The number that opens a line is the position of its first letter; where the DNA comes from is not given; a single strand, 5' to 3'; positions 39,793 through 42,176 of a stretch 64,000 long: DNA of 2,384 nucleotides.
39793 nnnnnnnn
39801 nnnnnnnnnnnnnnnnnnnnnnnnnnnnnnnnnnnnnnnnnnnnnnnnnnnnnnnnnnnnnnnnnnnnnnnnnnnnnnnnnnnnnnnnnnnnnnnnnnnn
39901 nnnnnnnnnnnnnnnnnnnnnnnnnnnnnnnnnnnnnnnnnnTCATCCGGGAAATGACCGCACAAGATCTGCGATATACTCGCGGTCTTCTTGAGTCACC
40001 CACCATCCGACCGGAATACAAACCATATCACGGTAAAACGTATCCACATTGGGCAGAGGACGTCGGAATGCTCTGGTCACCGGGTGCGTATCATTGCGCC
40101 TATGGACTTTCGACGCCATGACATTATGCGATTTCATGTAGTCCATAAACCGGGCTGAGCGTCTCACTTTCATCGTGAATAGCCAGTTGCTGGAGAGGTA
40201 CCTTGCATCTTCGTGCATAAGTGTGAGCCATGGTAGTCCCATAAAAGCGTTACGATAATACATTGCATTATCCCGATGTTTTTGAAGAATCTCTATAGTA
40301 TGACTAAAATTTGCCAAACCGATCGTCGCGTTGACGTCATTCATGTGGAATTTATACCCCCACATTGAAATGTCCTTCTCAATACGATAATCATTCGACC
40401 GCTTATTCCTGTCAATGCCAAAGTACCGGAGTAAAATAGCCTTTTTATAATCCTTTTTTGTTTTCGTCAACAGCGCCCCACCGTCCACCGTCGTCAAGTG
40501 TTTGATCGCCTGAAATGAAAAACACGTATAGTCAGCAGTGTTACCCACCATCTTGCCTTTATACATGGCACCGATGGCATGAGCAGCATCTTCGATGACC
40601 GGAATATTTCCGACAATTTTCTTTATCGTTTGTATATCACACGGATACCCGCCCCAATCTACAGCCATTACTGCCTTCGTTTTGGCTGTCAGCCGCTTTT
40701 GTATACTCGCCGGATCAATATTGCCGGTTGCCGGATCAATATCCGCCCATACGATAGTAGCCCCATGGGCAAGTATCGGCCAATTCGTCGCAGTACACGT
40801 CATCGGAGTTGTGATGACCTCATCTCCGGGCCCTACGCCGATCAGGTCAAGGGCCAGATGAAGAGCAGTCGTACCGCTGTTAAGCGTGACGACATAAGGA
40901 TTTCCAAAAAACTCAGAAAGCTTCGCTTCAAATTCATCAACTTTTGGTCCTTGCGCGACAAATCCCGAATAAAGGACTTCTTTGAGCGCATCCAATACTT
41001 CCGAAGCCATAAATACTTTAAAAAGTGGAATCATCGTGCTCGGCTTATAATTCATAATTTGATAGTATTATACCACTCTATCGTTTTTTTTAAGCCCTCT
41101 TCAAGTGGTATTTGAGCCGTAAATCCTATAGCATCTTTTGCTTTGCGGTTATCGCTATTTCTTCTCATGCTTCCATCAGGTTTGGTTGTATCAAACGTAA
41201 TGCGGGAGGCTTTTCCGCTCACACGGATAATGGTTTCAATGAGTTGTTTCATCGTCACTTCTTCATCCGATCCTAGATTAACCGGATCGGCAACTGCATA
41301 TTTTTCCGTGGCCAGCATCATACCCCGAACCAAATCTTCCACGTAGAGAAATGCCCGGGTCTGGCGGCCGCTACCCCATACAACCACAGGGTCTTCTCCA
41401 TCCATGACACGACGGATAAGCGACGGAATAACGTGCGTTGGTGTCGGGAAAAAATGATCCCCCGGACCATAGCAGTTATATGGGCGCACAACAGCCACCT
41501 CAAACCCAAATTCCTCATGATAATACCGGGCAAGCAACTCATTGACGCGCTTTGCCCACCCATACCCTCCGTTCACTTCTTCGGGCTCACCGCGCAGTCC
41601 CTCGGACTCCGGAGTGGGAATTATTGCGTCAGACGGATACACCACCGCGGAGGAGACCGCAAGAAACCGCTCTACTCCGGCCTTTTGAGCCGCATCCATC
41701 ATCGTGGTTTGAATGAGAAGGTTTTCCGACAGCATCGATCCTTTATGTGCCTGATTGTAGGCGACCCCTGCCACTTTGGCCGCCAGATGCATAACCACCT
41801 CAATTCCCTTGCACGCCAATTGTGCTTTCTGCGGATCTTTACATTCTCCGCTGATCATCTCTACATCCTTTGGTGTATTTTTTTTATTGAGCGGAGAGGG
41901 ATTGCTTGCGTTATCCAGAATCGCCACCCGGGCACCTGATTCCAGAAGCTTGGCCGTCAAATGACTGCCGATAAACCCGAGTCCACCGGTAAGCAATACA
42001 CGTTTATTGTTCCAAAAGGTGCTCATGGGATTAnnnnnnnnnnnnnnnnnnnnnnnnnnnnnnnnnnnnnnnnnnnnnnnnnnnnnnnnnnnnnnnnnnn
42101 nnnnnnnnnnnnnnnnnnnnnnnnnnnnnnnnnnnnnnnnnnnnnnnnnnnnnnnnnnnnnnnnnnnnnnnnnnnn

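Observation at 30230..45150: CDP-hexose branch with an E1/ColD-type His-for-Lys 3-dehydratase and two TylC3-like C-methyltransferases but no recognisable E3 reductase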

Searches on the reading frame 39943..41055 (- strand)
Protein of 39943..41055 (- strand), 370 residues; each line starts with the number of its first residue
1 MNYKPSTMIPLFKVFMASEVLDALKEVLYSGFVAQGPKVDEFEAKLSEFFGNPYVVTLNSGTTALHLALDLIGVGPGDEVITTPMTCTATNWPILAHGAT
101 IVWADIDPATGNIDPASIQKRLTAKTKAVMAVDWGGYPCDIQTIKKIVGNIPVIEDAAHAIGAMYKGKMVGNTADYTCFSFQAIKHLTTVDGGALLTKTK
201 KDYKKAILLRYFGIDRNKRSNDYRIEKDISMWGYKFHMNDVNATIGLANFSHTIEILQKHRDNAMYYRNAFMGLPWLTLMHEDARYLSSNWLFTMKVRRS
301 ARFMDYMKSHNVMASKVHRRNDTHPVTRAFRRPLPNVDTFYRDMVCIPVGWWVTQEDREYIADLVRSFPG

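Call 4: search_protein_families(library=ncbifam, proteins=[window:39943-41055:-], max_evalue=0.00001)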
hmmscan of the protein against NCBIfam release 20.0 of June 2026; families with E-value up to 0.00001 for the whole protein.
window:39943-41055:- (370 aa): 7 families
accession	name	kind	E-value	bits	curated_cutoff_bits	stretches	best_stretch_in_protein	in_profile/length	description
TIGR03588.1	PseC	equivalog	2.9e-71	240.4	423.5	1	9-366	2-377/380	UDP-4-amino-4,6-dideoxy-N-acetyl-beta-L-altrosamine transaminase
TIGR04181.1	NHT_00031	hypoth_equivalog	1.7e-57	194.9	420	1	11-349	3-358/359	LegC family aminotransferase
NF008658.2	PRK11658.1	equivalog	1.1e-55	188.9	631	1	8-315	4-321/379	UDP-4-amino-4-deoxy-L-arabinose aminotransferase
NF008687.0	PRK11706.1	equivalog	7.4e-45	153.3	375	1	8-330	1-332/375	dTDP-4-amino-4,6-dideoxygalactose transaminase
TIGR04427.1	PLP_DesI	equivalog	1.1e-38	133.4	650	1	26-366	40-380/390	dTDP-4-dehydro-6-deoxyglucose aminotransferase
NF011936.0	PRK15407.1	equivalog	7.4e-35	120.5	423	1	13-214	42-252/440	lipopolysaccharide biosynthesis protein RfbH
TIGR02379.1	ECA_wecE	subfamily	1.9e-33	115.8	434.85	1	8-314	1-317/376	dTDP-4-amino-4,6-dideoxy-D-glucose transaminase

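Call 5: search_protein_families(library=pfam, proteins=[window:39943-41055:-], max_evalue=0.00001)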
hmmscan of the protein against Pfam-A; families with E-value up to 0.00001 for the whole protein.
window:39943-41055:- (370 aa): 1 family
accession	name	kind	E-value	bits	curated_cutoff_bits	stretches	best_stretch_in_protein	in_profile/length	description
PF01041.23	DegT_DnrJ_EryC1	-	5.7e-89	299.3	19.8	1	18-365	5-359/360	DegT/DnrJ/EryC1/StrS aminotransferase family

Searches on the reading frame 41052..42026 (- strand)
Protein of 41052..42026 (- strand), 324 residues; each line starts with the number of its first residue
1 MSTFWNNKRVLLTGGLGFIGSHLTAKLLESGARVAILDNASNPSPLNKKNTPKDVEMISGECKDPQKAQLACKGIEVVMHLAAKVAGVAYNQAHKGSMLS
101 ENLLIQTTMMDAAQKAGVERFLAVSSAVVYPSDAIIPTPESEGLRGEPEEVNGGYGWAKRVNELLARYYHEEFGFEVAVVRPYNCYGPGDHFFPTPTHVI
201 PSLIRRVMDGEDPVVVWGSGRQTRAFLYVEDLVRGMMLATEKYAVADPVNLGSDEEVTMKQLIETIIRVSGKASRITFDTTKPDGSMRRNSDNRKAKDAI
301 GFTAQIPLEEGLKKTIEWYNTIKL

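Call 4: search_protein_families(library=ncbifam, proteins=[window:41052-42026:-], max_evalue=0.00001)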
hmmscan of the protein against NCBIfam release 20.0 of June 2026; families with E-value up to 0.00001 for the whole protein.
window:41052-42026:- (324 aa): 23 families
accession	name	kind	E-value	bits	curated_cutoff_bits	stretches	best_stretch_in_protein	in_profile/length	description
NF047922.1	GDPFucSynFcl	equivalog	4.5e-56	190.6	500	1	7-319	2-301/308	GDP-L-fucose synthase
TIGR04180.1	EDH_00030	hypoth_equivalog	4.9e-42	144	475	1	10-305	1-295/297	NAD-dependent 4,6-dehydratase LegB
TIGR01181.1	dTDP_gluc_dehyt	equivalog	6.1e-37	127.4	365.1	1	9-320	1-312/321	dTDP-glucose 4,6-dehydratase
TIGR01179.1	galE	equivalog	1e-32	113.3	262.3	1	9-321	1-327/332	UDP-glucose 4-epimerase GalE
TIGR03466.1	HpnA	hypoth_equivalog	4.1e-29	101.5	367.65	1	9-274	2-250/327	hopanoid-associated sugar epimerase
TIGR02197.1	heptose_epim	equivalog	2.9e-22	79.2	274.6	1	10-320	1-314/316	ADP-glyceromanno-heptose 6-epimerase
TIGR02622.1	CDP_4_6_dhtase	equivalog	9.6e-20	71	278.45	1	4-321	1-332/352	CDP-glucose 4,6-dehydratase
NF011728.1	PRK15181.1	equivalog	4.2e-18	65.5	760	1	7-319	15-337/348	Vi polysaccharide biosynthesis UDP-N-acetylglucosaminuronic acid C-4 epimerase TviC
NF007490.0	PRK10084.1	subfamily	4.4e-18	65.4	649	1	155-320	167-335/361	dTDP-glucose 4,6-dehydratase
NF007582.0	PRK10217.1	equivalog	5.6e-18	65.1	698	1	8-320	2-332/355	dTDP-glucose 4,6-dehydratase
NF007956.0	PRK10675.1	subfamily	7.3e-18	64.8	394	1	9-319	2-329/338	UDP-glucose 4-epimerase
TIGR01777.1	yfcH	hypoth_equivalog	4.7e-15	55.9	207.35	1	10-130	1-116/292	TIGR01777 family oxidoreductase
NF043036.1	ErythonDh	equivalog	9.5e-15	54.6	325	1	9-279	2-277/321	D-erythronate dehydrogenase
NF041293.1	G6PDh_Azf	equivalog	2.7e-14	53.2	400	1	7-182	2-179/252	NAD-dependent glucose-6-phosphate dehydrogenase Azf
NF042422.1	oxyalk_red_OleD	equivalog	3.5e-14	52.9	580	1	9-246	2-221/329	2-alkyl-3-oxoalkanoate reductase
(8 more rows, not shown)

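Call 5: search_protein_families(library=pfam, proteins=[window:41052-42026:-], max_evalue=0.00001)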
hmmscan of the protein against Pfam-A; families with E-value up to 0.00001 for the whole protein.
window:41052-42026:- (324 aa): 7 families
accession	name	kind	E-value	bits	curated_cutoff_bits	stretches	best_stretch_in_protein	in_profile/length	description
PF01370.27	Epimerase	-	1.3e-55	188.8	20.9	1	10-252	1-240/240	NAD dependent epimerase/dehydratase family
PF16363.11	GDP_Man_Dehyd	-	3.1e-35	122.6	27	1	11-315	1-332/332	GDP-mannose 4,6 dehydratase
PF01073.25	3Beta_HSD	-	8.1e-17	61.6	22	1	12-242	2-231/280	3-beta hydroxysteroid dehydrogenase/isomerase family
PF13460.12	NAD_binding_10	-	9.7e-12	45.6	27.2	1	14-131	1-103/184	NAD(P)H-binding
PF07993.18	NAD_binding_4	-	1.2e-11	44.7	20.1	1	12-186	1-208/258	Male sterility protein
PF05368.20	NmrA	-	7.1e-10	39.4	27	1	7-122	2-103/298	NmrA-like family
PF02719.21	Polysacc_synt_2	-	1.8e-09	37.6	20.2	1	10-126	1-128/293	Polysaccharide biosynthesis protein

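Call 15: search_solved_structures(query=window:41052-42026:-, max_evalue=1e-15, show_alignments=2)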
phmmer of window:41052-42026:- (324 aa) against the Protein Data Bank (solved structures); distinct sequences matched with E-value up to 1e-15: 62 (the best 60 are shown).
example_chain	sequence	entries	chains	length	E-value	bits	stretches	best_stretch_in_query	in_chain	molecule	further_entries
8du0_A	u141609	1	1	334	1.3e-45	159.2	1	76-315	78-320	GDP-L-fucose synthase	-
7ll6_A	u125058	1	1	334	1.3e-45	159.2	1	76-315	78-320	GDP-L-fucose synthase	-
4gll_A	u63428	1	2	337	7e-42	147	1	7-320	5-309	UDP-glucuronic acid decarboxylase 1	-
2b69_A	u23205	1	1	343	7e-42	147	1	7-320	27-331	UDP-glucuronate decarboxylase 1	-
4m55_A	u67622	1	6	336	3.6e-41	144.7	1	7-320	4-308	UDP-glucuronic acid decarboxylase 1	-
4lk3_A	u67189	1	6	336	5e-41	144.2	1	7-320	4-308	UDP-glucuronic acid decarboxylase 1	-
1bsv_A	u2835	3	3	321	1e-40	143.2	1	71-319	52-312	PROTEIN (GDP-FUCOSE SYNTHETASE) | GDP-FUCOSE SYNTHETASE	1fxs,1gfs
1e6u_A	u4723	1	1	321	1.4e-40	142.7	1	71-319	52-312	GDP-FUCOSE SYNTHETASE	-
1bws_A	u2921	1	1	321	2e-40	142.3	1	71-319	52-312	PROTEIN (GDP-4-KETO-6-DEOXY-D-MANNOSE EPIMERASE/REDUCTASE)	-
1e7s_A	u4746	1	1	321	2.7e-40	141.8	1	71-319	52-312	GDP-FUCOSE SYNTHETASE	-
1e7q_A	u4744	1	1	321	3.2e-40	141.6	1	71-319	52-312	GDP-FUCOSE SYNTHETASE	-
1e7r_A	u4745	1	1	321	1.9e-39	139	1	71-319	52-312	GDP-FUCOSE SYNTHETASE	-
8sg0_A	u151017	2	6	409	3.7e-39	138.1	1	4-319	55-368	GDP-mannose 3,5-epimerase | GDP-mannose 3,5 epimerase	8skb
2c5e_A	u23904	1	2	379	4.8e-39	137.7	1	6-319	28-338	GDP-MANNOSE-3', 5'-EPIMERASE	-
2c59_A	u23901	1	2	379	4.9e-39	137.7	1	6-319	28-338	GDP-MANNOSE-3', 5'-EPIMERASE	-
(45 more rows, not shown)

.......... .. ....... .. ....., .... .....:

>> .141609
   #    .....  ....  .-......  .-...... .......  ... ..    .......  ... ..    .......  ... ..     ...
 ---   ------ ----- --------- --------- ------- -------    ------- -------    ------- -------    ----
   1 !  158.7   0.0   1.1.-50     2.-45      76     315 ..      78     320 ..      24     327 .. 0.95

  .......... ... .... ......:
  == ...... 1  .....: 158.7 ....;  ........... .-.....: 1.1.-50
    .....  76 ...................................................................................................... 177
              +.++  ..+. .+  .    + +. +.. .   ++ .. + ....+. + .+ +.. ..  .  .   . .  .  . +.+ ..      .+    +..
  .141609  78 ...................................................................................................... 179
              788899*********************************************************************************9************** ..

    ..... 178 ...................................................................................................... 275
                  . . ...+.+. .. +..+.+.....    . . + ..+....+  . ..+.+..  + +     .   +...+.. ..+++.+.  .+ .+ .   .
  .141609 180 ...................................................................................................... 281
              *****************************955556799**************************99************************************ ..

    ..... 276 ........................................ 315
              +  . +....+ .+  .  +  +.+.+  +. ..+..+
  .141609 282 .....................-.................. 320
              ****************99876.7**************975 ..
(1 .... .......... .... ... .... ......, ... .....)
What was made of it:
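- On ColD (GDP-4-keto-6-deoxymannose 3-dehydratase): The Fcl-like SDR_K is the next gene (calls 4, 15).
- Checked: 41052-42026 is closest to GDP-L-fucose synthase, GME and UXS; it scores 71 bits on TIGR02622 against 191 on the Fcl model (calls 4, 15).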

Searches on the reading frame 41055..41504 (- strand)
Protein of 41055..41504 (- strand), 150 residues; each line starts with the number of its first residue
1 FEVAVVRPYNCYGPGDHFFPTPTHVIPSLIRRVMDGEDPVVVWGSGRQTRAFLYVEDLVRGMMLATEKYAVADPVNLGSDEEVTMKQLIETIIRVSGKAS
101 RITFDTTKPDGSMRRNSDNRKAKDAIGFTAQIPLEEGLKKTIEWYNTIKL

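Call 64: search_solved_structures(query=window:41055-41504:-, max_evalue=0.00001, show_alignments=0)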
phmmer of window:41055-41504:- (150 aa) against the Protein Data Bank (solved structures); distinct sequences matched with E-value up to 0.00001: 51.
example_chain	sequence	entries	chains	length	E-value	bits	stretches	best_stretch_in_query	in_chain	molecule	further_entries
8du0_A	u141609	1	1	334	7.7e-30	107.2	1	6-141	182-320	GDP-L-fucose synthase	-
7ll6_A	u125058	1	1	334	7.7e-30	107.2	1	6-141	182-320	GDP-L-fucose synthase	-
4m55_A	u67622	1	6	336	4.4e-24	88.5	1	2-146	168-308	UDP-glucuronic acid decarboxylase 1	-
4gll_A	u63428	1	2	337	6.1e-24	88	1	2-146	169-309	UDP-glucuronic acid decarboxylase 1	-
4lk3_A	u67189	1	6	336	6.2e-24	88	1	2-146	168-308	UDP-glucuronic acid decarboxylase 1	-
2b69_A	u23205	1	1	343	6.4e-24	87.9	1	2-146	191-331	UDP-glucuronate decarboxylase 1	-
1bsv_A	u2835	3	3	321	8.3e-24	87.6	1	6-145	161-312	PROTEIN (GDP-FUCOSE SYNTHETASE) | GDP-FUCOSE SYNTHETASE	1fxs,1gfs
1e7q_A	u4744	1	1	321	8.7e-24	87.5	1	6-145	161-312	GDP-FUCOSE SYNTHETASE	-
1e7s_A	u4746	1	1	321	8.7e-24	87.5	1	6-145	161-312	GDP-FUCOSE SYNTHETASE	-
1e7r_A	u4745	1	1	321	9.1e-24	87.4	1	6-145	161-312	GDP-FUCOSE SYNTHETASE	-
1e6u_A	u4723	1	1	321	1e-23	87.3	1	6-145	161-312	GDP-FUCOSE SYNTHETASE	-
1bws_A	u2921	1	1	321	1.6e-23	86.7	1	6-145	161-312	PROTEIN (GDP-4-KETO-6-DEOXY-D-MANNOSE EPIMERASE/REDUCTASE)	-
4e5y_A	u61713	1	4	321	2.1e-19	73.3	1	5-146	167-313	GDP-L-fucose synthase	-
4b8w_A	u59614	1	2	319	2.1e-19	73.3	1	5-146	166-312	GDP-L-FUCOSE SYNTHASE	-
4b8z_A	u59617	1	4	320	2.1e-19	73.3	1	5-146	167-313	GDP-L-FUCOSE SYNTHASE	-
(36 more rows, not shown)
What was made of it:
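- SDR_K is Fcl-like (calls 4, 15, 64).
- Tried and rejected: I rejected this because it is Fcl/GME-like (calls 4, 15, 64).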
